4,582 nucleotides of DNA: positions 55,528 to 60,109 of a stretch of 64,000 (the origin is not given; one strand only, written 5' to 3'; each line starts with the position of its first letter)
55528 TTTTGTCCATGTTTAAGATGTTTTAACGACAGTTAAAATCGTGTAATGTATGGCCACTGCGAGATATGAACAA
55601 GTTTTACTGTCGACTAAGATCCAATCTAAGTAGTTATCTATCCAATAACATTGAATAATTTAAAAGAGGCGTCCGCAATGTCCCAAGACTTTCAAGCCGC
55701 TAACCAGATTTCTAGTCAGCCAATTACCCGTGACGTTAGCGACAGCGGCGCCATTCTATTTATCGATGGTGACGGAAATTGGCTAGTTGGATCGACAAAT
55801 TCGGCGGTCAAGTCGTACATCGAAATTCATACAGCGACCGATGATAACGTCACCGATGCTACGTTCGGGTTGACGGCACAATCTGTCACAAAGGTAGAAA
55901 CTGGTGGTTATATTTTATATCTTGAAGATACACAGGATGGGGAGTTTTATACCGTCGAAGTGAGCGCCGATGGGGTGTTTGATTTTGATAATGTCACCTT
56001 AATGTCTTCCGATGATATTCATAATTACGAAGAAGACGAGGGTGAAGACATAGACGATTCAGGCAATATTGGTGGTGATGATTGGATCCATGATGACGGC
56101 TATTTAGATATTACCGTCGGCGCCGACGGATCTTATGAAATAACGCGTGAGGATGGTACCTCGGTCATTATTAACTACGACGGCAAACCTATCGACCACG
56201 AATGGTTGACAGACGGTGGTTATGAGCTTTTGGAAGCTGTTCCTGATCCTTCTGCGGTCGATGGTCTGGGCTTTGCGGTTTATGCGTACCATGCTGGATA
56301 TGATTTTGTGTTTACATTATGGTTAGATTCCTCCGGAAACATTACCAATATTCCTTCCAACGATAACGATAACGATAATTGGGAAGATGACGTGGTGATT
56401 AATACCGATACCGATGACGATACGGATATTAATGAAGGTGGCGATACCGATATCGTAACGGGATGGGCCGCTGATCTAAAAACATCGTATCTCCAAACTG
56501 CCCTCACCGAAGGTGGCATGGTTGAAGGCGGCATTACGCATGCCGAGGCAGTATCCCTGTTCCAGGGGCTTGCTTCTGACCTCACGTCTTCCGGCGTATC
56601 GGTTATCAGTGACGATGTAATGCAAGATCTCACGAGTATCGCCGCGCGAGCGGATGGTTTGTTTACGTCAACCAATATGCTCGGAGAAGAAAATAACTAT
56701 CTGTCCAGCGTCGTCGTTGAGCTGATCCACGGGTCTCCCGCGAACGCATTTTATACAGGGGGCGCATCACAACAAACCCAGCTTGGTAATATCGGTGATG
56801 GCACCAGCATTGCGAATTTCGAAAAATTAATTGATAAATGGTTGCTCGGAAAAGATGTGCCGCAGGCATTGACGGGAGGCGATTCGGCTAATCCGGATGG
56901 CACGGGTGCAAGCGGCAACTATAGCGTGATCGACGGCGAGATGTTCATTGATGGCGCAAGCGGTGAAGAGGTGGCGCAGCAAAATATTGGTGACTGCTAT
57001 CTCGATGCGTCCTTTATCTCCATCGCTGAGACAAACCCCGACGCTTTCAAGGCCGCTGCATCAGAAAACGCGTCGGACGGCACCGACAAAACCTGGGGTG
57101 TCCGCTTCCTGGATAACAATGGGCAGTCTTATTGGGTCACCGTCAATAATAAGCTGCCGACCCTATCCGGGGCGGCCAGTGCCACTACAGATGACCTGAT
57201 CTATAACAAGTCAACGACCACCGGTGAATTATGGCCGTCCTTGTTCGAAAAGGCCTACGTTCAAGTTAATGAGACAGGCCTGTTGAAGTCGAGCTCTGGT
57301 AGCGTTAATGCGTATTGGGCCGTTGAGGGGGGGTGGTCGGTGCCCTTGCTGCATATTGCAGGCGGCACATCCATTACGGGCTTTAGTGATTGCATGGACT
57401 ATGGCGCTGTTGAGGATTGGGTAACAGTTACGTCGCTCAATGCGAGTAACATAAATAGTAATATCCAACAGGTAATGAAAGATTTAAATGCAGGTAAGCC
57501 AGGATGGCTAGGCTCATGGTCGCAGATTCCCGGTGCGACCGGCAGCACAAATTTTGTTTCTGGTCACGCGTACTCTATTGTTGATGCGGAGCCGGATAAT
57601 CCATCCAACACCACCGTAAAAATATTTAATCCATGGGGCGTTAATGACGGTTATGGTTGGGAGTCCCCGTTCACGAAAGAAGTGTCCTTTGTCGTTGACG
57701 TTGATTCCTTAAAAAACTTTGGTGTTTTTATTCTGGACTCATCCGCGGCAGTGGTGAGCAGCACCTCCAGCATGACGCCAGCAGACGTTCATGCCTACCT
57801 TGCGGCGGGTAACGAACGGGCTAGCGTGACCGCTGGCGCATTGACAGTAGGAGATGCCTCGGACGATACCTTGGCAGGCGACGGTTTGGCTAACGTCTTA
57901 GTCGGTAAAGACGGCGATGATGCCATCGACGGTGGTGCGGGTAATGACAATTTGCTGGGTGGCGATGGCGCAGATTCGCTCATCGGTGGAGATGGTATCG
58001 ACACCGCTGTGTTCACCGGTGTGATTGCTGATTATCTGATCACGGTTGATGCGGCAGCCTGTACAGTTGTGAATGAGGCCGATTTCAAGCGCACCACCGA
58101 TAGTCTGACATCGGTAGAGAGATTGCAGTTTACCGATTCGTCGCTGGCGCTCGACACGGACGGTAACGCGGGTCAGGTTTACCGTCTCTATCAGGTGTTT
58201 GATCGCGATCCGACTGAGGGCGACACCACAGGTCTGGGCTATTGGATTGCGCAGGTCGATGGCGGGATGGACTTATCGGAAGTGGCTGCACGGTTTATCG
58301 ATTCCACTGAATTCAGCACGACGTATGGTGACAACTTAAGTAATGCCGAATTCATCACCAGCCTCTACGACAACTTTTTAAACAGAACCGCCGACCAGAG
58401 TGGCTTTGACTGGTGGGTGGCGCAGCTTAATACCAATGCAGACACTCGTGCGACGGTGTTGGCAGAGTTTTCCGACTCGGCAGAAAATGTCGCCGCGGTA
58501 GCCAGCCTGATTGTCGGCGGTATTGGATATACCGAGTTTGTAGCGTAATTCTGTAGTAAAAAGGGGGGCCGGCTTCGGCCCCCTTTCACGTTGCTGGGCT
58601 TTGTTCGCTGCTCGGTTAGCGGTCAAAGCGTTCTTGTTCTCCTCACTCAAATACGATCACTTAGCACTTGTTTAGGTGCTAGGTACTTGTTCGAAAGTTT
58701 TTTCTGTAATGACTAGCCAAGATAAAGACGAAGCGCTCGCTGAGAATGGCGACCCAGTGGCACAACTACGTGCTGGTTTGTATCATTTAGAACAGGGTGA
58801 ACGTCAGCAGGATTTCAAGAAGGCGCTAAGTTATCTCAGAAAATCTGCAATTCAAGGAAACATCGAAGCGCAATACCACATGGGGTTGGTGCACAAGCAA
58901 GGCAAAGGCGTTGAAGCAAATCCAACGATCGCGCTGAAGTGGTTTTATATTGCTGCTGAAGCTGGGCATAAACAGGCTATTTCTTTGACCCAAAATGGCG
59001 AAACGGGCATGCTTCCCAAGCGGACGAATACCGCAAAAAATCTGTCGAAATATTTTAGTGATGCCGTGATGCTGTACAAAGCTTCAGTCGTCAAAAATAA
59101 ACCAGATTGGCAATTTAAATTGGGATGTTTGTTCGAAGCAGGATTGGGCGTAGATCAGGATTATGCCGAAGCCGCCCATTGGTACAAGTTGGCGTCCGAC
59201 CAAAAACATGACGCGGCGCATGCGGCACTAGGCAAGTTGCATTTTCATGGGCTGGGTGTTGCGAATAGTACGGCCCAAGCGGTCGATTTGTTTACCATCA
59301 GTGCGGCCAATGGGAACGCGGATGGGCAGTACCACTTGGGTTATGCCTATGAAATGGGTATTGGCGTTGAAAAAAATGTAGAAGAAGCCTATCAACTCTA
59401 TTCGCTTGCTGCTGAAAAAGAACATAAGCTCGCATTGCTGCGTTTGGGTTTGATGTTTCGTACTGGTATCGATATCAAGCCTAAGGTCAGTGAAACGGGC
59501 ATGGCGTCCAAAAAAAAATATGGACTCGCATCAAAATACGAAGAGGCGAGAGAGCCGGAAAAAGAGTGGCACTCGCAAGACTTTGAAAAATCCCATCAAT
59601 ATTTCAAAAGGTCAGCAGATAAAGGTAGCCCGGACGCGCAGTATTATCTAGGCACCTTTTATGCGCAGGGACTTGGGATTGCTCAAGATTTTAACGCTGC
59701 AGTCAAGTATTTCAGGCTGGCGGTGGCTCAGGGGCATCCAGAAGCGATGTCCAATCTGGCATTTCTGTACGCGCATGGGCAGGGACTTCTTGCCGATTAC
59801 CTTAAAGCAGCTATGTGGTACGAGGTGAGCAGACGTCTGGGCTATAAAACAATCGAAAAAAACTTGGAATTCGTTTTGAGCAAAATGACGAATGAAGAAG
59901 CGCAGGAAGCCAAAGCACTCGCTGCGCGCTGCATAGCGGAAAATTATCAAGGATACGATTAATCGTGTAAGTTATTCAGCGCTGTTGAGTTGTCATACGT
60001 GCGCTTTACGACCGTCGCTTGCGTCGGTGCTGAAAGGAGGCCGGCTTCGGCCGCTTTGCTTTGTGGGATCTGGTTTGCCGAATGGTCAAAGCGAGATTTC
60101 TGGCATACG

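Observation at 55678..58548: Bacterial calpain-like cysteine protease fused to RTX repeats and DUF4214, encoded in a low-GC islet next to a T6SS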

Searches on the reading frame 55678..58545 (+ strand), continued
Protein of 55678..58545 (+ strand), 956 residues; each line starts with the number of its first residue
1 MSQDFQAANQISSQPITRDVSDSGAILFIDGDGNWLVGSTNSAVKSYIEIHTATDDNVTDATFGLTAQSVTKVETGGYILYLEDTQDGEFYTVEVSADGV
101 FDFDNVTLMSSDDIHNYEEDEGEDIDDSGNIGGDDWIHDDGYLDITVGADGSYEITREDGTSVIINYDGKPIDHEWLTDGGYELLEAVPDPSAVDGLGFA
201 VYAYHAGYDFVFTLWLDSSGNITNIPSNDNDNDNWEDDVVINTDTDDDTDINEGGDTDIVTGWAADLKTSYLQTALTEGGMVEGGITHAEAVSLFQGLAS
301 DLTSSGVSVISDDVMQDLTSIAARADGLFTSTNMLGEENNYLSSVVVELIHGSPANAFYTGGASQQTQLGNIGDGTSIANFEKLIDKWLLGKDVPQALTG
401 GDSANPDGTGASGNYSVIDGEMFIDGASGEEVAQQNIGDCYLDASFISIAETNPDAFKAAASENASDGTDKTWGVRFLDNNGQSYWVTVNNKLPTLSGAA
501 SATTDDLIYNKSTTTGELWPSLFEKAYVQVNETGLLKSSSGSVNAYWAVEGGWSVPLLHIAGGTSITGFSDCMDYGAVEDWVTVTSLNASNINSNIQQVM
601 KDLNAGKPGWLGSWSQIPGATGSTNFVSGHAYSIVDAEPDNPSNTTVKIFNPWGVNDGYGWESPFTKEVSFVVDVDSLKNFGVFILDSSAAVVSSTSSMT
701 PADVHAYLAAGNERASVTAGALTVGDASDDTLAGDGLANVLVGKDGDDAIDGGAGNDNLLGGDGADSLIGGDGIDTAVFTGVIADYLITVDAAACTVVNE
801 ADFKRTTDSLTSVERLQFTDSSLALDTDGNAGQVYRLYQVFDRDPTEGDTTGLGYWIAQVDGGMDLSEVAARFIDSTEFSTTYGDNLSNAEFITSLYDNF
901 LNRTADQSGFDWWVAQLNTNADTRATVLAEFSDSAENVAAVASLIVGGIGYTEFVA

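Call 45: search_protein_families(library=pfam, proteins=[L031:14334-16673:+, L031:16561-17946:+, L031:9767-14452:+, L011:12074-14197:-, L011:14447-16618:-, L070:10854-11423:+, L056:10941-11792:+, L031:5436-6422:-, L007:12123-15185:+, L019:3153-6428:+], max_evalue=0.001)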
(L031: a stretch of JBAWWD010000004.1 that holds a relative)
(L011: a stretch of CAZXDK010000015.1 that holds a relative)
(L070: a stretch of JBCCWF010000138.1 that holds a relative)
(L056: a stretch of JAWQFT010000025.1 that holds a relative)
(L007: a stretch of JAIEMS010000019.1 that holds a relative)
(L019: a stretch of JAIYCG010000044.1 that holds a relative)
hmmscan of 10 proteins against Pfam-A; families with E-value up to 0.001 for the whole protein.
L031:14334-16673:+ (780 aa): 5 families
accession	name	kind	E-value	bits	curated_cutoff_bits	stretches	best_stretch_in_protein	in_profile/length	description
PF00664.28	ABC_membrane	-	1e-36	127.5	28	1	229-493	5-272/274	ABC transporter transmembrane region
PF00005.33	ABC_tran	-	3.3e-34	118.8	25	1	557-705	1-136/137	ABC transporter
PF02463.25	SMC_N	-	4.3e-07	30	40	1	598-749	111-212/220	RecF/RecN/SMC N terminal domain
PF13304.12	AAA_21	-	2e-06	28.5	27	0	677-734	237-298/304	AAA domain, putative AbiEii toxin, Type IV TA system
PF13401.12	AAA_22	-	0.00048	20.9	27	0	571-712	9-97/130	AAA domain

L031:16561-17946:+ (462 aa): 3 families
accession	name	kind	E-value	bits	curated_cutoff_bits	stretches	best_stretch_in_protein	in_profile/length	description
PF13437.12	HlyD_3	-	4.6e-18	66.4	22.2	1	308-429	1-106/106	HlyD family secretion protein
PF16576.10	HlyD_D23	-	1.6e-08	34.6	30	1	244-377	60-177/214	Barrel-sandwich domain of CusB or HlyD membrane-fusion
PF13533.13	Biotin_lipoyl_2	-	2.2e-06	27.8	29.8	1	98-122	8-32/32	Biotin-lipoyl like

L031:9767-14452:+ (1562 aa): 4 families
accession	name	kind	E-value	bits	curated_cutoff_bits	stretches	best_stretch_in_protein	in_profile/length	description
PF13946.11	DUF4214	-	2.1e-88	290.8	23.2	6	972-1040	1-71/72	Domain of unknown function (DUF4214)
PF00353.25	HemolysinCabind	-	2.5e-25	88.5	23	4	846-879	2-35/36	RTX calcium-binding nonapeptide repeat (4 copies)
PF00648.27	Peptidase_C2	-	1.8e-12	47.4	23.8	1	237-468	40-244/297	Calpain family cysteine protease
PF19198.5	RsaA_NTD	-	1.2e-07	32.1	27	0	1378-1423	62-109/185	RsaA N-terminal domain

L011:12074-14197:- (707 aa): 6 families
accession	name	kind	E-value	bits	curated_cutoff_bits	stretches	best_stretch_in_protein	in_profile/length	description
PF00005.33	ABC_tran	-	3.5e-33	115.5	25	1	489-637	1-137/137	ABC transporter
PF00664.28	ABC_membrane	-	1.3e-20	74.7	28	1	148-397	5-257/274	ABC transporter transmembrane region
PF02463.25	SMC_N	-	3.9e-08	33.4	40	1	608-679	136-213/220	RecF/RecN/SMC N terminal domain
PF13401.12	AAA_22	-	0.00012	22.8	27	1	500-635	6-93/130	AAA domain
PF13555.12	AAA_29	-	0.00045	20.3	27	0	493-516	16-39/61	P-loop containing region of AAA domain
PF13304.12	AAA_21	-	0.00084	19.9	27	0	501-530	1-32/304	AAA domain, putative AbiEii toxin, Type IV TA system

L011:14447-16618:- (723 aa): 5 families
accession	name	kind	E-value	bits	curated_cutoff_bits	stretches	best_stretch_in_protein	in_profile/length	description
PF00005.33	ABC_tran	-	2.1e-30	106.5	25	1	507-655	2-137/137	ABC transporter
PF03412.21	Peptidase_C39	-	8.2e-30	103.8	22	1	14-143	2-132/133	Peptidase C39 family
PF00664.28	ABC_membrane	-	7.6e-28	98.4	28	1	173-437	5-272/274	ABC transporter transmembrane region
PF13191.12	AAA_16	-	0.00019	22.4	32.6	1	519-670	27-157/167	AAA ATPase domain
PF02463.25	SMC_N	-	0.00022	21.2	40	0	626-696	136-212/220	RecF/RecN/SMC N terminal domain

L070:10854-11423:+ (190 aa): 0 families

L056:10941-11792:+ (284 aa): 2 families
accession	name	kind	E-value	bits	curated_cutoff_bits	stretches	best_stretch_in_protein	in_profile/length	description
PF13624.11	SurA_N_3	-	0.00016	22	27.2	1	57-139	78-162/162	SurA-like N-terminal domain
PF00639.27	Rotamase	-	0.00019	22.8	21.7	1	172-235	20-84/97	PPIC-type PPIASE domain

L031:5436-6422:- (328 aa): 1 family
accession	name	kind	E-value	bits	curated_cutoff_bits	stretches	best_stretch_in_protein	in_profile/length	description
PF03401.19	TctC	-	1.4e-43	149.8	27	1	52-325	2-274/274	Tripartite tricarboxylate transporter family receptor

L007:12123-15185:+ (1021 aa): 3 families
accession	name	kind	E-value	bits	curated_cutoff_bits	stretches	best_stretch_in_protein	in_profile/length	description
PF13753.12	SWM_repeat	-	2e-19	70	27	1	218-302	1-85/86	Putative flagellar system-associated repeat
PF13946.11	DUF4214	-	3.8e-17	62.5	23.2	2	47-97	3-53/72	Domain of unknown function (DUF4214)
PF00648.27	Peptidase_C2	-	3.8e-13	49.6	23.8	1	755-985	42-243/297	Calpain family cysteine protease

L019:3153-6428:+ (1092 aa): 2 families
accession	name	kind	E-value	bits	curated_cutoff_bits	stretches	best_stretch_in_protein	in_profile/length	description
PF00648.27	Peptidase_C2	-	4.7e-14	52.6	23.8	1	828-1059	38-246/297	Calpain family cysteine protease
PF00353.25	HemolysinCabind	-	6.5e-08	32.8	23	1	333-368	1-36/36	RTX calcium-binding nonapeptide repeat (4 copies)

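Call 55: find_encoding_contigs(protein=P0018, flank=10000, max_places=2)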
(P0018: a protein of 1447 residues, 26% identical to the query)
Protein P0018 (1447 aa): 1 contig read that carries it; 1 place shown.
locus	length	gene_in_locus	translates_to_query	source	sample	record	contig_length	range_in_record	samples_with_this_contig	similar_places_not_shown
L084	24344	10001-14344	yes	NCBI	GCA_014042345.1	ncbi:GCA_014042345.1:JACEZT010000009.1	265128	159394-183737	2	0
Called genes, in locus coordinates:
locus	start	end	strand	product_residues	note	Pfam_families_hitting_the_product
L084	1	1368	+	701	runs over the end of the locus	PF07715:Plug, PF00593:TonB_dep_Rec_b-barrel, PF14905:OMP_b-brl_3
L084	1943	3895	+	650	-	PF02743:dCache_1 (weak), PF22588:dCache_1_like, PF00989:PAS, PF08448:PAS_4, PF13188:PAS_8 (faint), PF08447:PAS_3, PF13426:PAS_9, PF00990:GGDEF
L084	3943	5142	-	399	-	PF05940:NnrS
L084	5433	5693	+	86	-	PF00403:HMA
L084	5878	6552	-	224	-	PF00072:Response_reg, PF00196:GerE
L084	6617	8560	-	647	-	PF13675:PilJ, PF00672:HAMP, PF01590:GAF, PF13185:GAF_2, PF07730:HisKA_3, PF13581:HATPase_c_2 (weak), PF02518:HATPase_c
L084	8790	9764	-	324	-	PF04055:Radical_SAM, PF06463:Mob_synth_C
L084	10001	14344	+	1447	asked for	PF00648:Peptidase_C2, PF13946:DUF4214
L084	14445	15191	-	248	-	PF13145:Rotamase_2, PF13616:Rotamase_3, PF00639:Rotamase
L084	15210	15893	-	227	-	PF02665:Nitrate_red_gam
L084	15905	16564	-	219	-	PF02613:Nitrate_red_del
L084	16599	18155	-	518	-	PF12838:Fer4_7 (faint), PF13237:Fer4_10, PF13247:Fer4_11, PF14711:Nitr_red_bet_C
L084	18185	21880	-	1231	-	PF14710:Nitr_red_alph_N, PF00384:Molybdopterin, PF28599:NarG_dom_V, PF01568:Molydop_binding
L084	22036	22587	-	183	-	PF05573:NosL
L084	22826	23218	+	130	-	-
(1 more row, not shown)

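Call 56: find_encoding_contigs(protein=P0002, flank=5000, max_places=2)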
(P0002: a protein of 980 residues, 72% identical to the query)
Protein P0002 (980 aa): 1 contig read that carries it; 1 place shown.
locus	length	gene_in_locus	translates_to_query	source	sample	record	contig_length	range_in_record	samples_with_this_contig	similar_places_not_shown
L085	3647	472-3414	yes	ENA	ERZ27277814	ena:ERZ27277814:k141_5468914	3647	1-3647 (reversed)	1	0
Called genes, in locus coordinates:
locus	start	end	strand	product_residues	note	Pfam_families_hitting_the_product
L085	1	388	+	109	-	?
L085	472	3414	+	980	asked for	PF00648:Peptidase_C2, PF13946:DUF4214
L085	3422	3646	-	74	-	?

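Call 57: find_encoding_contigs(protein=P0001, flank=5000, max_places=3)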
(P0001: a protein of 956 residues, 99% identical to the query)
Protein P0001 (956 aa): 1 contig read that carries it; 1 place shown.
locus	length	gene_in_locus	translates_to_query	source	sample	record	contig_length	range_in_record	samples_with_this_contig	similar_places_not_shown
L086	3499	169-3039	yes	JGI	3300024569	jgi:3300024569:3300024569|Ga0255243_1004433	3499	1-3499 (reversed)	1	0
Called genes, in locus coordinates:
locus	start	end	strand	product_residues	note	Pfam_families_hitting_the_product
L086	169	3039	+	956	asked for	PF00648:Peptidase_C2, PF13946:DUF4214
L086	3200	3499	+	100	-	?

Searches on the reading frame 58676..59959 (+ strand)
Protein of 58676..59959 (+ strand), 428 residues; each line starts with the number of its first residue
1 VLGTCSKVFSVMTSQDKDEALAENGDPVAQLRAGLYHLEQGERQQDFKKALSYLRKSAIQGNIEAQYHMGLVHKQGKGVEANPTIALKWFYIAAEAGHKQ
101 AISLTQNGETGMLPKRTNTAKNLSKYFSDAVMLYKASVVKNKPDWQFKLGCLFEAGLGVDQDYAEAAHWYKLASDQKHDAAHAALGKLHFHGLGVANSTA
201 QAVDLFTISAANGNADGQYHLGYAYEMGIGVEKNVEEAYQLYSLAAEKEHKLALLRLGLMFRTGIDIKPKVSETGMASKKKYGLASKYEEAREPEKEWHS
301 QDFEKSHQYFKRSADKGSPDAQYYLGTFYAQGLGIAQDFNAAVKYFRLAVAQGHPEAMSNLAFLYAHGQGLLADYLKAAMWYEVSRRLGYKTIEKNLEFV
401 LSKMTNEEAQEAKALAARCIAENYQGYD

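Call 3: search_protein_families(library=pfam, proteins=[window:58676-59959:+], max_evalue=0.1)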
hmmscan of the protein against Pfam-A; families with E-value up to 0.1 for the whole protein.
window:58676-59959:+ (428 aa): 3 families
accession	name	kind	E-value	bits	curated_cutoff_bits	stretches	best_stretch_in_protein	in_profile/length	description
PF08238.18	Sel1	-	9.2e-58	191.1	30.7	7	215-249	1-35/36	Sel1 repeat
PF23310.1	TPR_27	-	8e-06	25.9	27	1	48-102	13-64/110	Plant tetratrico peptide repeats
PF19793.4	DUF6277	-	0.05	14.3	32.8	0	335-361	84-110/117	Family of unknown function (DUF6277)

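Call 4: search_protein_families(library=ncbifam, proteins=[window:58676-59959:+], max_evalue=0.1)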
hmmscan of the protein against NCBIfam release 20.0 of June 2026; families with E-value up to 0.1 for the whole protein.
window:58676-59959:+ (428 aa): 4 families
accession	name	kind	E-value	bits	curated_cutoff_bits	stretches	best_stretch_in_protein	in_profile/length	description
NF033786.1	phenyl_MerG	equivalog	8.8e-30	104.3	350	4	301-417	83-208/217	phenylmercury resistance protein MerG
NF047621.1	FlgprotMotXVib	equivalog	5.6e-23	81.5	330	3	300-382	89-171/211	flagellar protein MotX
NF038194.1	AlgK_TPR_lipo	equivalog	2.1e-18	66.2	700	3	297-415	312-429/448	alginate biosynthesis TPR repeat lipoprotein AlgK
NF045484.1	TransRegExoR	equivalog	4.2e-10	39.3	450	2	200-379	60-223/267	exopolysaccharide production regulator ExoR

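Call 53: search_protein_families(library=pfam, proteins=[window:58709-59959:+], max_evalue=1)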
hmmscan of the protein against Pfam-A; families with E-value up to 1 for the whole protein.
window:58709-59959:+ (417 aa): 3 families
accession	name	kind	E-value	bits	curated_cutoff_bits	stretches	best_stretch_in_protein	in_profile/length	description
PF08238.18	Sel1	-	7.1e-58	191.4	30.7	7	204-238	1-35/36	Sel1 repeat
PF23310.1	TPR_27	-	7.9e-06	26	27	2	37-91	13-64/110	Plant tetratrico peptide repeats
PF19793.4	DUF6277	-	0.048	14.3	32.8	0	324-350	84-110/117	Family of unknown function (DUF6277)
